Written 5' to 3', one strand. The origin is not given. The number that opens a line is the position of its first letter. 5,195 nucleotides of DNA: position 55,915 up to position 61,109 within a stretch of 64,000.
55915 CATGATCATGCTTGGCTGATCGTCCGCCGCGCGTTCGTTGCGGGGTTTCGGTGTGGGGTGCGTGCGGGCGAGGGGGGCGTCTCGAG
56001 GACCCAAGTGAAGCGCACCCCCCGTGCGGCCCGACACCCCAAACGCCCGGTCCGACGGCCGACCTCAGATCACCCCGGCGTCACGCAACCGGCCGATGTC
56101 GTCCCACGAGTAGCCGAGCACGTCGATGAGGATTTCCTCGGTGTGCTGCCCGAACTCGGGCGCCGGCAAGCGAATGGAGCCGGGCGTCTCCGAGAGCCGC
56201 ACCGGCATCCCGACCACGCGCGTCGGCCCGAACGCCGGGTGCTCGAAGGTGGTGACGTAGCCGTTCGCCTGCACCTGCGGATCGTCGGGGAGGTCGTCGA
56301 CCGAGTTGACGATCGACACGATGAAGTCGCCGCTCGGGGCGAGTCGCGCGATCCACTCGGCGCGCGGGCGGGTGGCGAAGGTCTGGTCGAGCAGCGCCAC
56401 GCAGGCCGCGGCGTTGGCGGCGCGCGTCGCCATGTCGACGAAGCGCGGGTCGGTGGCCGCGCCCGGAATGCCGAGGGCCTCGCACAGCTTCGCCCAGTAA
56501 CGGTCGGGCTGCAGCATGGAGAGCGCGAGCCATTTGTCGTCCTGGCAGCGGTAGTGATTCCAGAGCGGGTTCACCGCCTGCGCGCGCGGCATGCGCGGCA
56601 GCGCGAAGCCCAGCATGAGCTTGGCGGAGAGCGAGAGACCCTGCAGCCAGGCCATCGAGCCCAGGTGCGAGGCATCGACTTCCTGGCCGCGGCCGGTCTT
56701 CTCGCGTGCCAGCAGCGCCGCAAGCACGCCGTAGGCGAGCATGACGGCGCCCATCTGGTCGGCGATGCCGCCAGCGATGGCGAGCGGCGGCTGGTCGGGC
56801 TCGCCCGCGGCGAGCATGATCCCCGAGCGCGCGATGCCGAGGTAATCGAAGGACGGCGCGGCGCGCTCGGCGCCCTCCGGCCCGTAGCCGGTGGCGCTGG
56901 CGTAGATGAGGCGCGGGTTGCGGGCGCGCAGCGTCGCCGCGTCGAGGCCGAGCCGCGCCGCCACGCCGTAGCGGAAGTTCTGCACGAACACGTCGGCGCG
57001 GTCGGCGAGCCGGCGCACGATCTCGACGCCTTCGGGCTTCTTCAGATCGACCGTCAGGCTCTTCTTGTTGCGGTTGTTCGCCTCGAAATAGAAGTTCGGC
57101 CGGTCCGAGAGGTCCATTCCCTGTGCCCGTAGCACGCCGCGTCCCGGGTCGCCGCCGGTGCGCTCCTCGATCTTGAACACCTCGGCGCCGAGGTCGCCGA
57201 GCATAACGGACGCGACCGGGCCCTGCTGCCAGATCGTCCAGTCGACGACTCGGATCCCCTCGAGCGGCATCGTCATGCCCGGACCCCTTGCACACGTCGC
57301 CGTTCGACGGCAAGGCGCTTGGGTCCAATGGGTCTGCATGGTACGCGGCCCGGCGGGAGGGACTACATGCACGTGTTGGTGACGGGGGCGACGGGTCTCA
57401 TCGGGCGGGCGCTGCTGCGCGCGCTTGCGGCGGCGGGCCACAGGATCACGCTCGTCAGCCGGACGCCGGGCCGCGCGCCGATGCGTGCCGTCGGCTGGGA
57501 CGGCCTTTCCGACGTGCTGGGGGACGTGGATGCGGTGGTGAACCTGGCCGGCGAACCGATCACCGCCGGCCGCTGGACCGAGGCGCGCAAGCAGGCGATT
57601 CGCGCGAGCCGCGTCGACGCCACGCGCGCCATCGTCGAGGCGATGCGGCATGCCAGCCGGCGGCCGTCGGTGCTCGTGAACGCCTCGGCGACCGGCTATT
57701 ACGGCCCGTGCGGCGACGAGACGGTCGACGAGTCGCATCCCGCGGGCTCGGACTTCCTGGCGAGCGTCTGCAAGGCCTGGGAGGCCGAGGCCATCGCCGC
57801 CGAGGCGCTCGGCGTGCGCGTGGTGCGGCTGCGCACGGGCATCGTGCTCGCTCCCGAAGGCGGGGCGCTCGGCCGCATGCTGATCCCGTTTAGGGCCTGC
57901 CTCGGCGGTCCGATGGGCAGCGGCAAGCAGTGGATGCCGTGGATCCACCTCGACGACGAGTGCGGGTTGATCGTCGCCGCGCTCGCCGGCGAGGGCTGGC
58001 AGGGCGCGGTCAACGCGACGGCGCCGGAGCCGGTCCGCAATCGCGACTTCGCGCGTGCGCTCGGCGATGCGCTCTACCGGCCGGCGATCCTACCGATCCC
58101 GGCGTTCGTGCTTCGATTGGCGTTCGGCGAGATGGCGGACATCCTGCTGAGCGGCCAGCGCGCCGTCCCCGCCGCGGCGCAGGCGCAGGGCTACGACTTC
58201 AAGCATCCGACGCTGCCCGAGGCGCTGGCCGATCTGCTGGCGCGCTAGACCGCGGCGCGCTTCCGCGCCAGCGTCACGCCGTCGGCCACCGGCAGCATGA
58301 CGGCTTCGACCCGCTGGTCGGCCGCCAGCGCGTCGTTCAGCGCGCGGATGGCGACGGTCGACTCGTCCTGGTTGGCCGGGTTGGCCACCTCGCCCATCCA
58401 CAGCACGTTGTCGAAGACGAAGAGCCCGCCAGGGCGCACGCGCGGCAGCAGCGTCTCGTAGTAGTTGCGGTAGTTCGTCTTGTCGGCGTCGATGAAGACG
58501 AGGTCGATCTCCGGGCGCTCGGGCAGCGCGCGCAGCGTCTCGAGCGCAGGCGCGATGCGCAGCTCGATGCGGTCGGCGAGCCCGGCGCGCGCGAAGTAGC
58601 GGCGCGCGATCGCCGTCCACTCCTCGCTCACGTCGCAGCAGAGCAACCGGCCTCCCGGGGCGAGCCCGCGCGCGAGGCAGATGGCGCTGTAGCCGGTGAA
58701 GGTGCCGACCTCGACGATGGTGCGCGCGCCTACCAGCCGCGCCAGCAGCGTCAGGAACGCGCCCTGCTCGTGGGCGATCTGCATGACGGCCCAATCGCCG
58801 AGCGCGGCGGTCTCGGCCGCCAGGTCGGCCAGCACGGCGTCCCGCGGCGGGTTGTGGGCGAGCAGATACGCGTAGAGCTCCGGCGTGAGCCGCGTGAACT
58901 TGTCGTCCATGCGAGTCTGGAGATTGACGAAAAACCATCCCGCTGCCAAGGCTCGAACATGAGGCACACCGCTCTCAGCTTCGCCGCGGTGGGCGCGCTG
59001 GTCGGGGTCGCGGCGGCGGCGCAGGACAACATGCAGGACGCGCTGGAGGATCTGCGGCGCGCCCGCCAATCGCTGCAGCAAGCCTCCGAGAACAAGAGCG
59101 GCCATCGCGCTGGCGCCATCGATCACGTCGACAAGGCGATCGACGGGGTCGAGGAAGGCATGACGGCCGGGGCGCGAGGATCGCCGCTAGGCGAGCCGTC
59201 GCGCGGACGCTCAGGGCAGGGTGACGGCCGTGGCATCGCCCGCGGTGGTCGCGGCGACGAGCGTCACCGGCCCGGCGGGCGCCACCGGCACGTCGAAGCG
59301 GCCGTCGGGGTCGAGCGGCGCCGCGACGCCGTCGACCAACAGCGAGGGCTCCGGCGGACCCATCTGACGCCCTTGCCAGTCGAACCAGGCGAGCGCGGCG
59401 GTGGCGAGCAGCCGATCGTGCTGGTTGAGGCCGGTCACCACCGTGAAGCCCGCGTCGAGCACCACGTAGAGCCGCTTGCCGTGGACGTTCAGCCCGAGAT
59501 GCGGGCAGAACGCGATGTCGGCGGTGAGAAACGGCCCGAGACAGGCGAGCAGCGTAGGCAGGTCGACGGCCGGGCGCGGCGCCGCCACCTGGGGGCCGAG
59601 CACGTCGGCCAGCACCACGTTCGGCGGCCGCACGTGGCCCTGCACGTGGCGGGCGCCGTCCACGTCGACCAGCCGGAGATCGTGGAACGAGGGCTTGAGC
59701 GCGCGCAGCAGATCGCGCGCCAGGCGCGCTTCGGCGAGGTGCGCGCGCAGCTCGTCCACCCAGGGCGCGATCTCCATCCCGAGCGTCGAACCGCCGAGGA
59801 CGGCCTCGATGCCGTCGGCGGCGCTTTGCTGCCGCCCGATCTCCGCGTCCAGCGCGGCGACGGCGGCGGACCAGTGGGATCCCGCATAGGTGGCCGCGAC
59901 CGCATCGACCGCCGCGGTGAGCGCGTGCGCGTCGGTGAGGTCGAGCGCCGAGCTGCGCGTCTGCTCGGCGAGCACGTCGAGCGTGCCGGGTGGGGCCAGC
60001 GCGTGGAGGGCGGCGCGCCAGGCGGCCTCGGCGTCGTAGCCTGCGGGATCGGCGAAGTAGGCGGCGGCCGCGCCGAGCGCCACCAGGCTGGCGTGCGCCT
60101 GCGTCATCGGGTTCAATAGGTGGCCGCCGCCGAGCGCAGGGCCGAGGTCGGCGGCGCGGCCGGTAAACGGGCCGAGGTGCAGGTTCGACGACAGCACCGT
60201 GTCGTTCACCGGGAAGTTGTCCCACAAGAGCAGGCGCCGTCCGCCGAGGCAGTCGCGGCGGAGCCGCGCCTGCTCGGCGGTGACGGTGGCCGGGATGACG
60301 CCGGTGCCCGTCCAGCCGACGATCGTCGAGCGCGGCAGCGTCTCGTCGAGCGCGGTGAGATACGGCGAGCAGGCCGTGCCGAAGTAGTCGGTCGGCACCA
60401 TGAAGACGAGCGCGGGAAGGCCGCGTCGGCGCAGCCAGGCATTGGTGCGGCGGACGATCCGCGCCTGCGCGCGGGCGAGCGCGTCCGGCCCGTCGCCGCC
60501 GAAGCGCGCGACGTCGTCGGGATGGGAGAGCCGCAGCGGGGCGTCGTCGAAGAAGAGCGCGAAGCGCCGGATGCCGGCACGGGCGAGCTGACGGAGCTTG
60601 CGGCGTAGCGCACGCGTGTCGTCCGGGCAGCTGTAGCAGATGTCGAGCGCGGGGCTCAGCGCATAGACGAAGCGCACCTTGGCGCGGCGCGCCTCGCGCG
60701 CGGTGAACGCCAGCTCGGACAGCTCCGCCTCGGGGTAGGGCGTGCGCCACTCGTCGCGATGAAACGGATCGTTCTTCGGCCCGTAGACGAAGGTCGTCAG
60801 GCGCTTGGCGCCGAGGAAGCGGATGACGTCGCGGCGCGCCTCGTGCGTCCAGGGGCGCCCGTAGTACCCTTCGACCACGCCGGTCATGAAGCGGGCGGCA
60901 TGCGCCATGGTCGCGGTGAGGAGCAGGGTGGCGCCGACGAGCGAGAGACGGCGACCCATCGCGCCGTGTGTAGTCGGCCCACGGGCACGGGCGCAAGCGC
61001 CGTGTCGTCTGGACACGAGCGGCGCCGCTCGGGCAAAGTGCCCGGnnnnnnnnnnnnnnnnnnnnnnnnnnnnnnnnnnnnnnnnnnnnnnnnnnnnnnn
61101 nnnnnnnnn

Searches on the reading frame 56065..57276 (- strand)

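Call 39: search_protein_families(library=pfam, proteins=[window:56065-57276:-], max_evalue=0.0001)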
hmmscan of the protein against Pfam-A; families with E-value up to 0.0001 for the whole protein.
window:56065-57276:- (403 aa): 1 family
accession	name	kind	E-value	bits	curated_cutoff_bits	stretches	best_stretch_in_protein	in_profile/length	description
PF02515.22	CoA_transf_3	-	4.2e-113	378.6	23.3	1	5-379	1-366/366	CoA-transferase family III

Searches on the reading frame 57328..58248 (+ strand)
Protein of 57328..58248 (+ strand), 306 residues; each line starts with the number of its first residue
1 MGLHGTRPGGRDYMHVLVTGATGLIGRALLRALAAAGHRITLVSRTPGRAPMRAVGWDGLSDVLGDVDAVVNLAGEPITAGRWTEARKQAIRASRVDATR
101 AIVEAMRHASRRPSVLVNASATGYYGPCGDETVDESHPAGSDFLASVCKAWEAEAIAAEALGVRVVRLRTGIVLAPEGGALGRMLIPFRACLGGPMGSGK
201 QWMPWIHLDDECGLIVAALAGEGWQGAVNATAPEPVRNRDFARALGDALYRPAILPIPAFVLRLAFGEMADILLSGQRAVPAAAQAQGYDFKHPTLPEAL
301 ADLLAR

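Call 39: search_protein_families(library=pfam, proteins=[window:57328-58248:+], max_evalue=0.0001)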
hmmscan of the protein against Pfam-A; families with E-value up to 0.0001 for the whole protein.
window:57328-58248:+ (306 aa): 4 families
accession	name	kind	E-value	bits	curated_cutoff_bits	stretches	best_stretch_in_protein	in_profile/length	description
PF01370.27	Epimerase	-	5.2e-21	75.6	20.9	1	16-221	1-227/240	NAD dependent epimerase/dehydratase family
PF08338.16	DUF1731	-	1.4e-20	73.2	27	1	257-303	1-47/47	Domain of unknown function (DUF1731)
PF13460.12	NAD_binding_10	-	3.5e-06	27.4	27.2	1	20-123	1-102/184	NAD(P)H-binding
PF16363.11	GDP_Man_Dehyd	-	2e-05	24.6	27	0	66-139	75-147/332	GDP-mannose 4,6 dehydratase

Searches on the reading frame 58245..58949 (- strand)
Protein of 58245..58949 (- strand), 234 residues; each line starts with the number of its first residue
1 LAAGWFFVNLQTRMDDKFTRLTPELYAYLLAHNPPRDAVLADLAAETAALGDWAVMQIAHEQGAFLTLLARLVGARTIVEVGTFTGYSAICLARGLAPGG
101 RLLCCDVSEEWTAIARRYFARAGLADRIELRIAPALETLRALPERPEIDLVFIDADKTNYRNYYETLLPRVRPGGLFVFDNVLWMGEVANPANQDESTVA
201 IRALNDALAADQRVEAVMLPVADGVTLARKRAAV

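Call 39: search_protein_families(library=pfam, proteins=[window:58245-58949:-], max_evalue=0.0001)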
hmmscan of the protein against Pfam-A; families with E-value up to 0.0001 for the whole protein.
window:58245-58949:- (234 aa): 3 families
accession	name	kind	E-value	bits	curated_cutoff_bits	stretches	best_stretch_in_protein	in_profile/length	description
PF01596.23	Methyltransf_3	-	1.6e-60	204.4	22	1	38-230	9-203/204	O-methyltransferase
PF13578.12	Methyltransf_24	-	9.6e-20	71.9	26.3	1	79-182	1-105/105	Methyltransferase domain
PF13649.12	Methyltransf_25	-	1.7e-05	25.8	27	1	78-175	1-97/97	Methyltransferase domain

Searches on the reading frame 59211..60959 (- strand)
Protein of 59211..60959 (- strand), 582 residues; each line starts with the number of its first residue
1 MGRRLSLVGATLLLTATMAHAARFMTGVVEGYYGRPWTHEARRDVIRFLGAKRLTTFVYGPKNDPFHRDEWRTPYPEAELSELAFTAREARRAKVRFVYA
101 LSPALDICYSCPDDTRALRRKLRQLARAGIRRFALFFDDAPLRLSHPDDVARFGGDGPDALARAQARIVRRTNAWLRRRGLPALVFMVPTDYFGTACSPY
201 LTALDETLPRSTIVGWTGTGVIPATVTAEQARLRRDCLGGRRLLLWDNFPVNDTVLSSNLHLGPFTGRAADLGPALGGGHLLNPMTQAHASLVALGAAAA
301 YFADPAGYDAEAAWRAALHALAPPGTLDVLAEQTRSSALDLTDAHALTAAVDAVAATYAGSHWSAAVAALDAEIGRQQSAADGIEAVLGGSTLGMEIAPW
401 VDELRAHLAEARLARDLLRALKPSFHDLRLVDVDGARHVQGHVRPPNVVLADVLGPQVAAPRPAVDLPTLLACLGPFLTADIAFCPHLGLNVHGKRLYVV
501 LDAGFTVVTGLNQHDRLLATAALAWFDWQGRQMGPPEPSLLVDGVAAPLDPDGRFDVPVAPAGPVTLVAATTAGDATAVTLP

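Call 39: search_protein_families(library=pfam, proteins=[window:59211-60959:-], max_evalue=0.0001)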
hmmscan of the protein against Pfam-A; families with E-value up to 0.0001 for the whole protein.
window:59211-60959:- (582 aa): 1 family
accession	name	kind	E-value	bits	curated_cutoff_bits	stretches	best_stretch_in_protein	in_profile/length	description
PF07555.19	NAGidase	-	1.5e-83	281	25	1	27-325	2-285/295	beta-N-acetylglucosaminidase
